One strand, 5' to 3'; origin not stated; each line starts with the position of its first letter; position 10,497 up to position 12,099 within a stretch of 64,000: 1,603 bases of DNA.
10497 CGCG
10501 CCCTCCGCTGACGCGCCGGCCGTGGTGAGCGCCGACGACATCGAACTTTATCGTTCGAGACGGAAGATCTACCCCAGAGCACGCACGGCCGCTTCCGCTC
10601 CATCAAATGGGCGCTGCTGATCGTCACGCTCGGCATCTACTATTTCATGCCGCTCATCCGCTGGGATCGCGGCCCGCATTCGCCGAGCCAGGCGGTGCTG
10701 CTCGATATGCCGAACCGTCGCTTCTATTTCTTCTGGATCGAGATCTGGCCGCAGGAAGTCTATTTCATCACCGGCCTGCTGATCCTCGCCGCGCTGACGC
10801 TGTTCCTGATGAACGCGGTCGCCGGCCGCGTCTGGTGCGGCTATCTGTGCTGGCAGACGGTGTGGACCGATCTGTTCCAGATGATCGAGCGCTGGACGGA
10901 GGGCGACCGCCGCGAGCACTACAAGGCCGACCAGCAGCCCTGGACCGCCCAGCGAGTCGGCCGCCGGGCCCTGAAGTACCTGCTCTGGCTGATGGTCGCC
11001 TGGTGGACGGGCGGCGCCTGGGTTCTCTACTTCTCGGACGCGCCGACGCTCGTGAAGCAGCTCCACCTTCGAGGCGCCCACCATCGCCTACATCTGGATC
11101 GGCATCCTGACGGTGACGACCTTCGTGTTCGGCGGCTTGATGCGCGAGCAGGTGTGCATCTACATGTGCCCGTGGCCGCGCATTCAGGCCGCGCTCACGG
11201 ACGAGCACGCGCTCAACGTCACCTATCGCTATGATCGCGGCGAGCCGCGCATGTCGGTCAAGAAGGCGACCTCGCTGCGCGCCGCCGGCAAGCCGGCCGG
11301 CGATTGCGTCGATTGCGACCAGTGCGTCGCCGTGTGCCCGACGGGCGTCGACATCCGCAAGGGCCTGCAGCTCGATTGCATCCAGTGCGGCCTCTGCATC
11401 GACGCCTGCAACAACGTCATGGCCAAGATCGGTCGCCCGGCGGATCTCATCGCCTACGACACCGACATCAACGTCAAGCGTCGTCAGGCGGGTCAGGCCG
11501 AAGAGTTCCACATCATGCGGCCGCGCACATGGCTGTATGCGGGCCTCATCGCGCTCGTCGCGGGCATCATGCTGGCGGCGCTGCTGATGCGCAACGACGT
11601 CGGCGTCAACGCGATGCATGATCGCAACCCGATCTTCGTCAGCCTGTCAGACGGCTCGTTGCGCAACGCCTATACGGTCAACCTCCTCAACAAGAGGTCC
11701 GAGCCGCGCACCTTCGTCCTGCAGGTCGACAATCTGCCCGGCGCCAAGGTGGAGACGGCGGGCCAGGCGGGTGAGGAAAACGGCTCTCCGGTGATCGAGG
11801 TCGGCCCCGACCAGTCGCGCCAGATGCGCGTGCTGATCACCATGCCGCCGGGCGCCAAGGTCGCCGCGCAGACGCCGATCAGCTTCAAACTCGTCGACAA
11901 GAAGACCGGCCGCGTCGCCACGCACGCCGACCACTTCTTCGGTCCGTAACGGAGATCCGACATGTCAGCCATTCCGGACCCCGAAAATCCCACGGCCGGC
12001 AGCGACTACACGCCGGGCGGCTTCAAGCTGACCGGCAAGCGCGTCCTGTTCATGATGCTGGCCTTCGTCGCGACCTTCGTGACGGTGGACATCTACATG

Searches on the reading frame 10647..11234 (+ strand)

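Call 41: search_protein_families(library=ncbifam, proteins=[window:10647-11234:+], max_evalue=0.001)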
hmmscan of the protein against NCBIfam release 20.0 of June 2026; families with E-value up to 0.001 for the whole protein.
window:10647-11234:+ (195 aa): 1 family
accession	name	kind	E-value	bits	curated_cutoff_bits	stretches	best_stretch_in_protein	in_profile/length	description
TIGR02745.1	ccoG_rdxA_fixG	equivalog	4.5e-52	177.5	316.7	1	1-146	19-159/435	cytochrome c oxidase accessory protein CcoG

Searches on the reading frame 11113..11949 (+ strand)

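Call 41: search_protein_families(library=ncbifam, proteins=[window:11113-11949:+], max_evalue=0.001)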
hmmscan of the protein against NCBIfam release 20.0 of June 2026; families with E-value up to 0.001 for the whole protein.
window:11113-11949:+ (278 aa): 3 families
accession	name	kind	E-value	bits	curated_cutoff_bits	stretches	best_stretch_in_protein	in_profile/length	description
TIGR02745.1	ccoG_rdxA_fixG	equivalog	1.1e-90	304.7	316.7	1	2-273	171-430/435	cytochrome c oxidase accessory protein CcoG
TIGR03287.1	methan_mark_16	hypoth_equivalog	0.00024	19.7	363.95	1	51-130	291-372/391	methanogenesis marker 16 metalloprotein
NF007013.0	PRK09477.1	equivalog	0.00057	19.1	234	1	51-103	212-273/286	quinol dehydrogenase ferredoxin subunit NapH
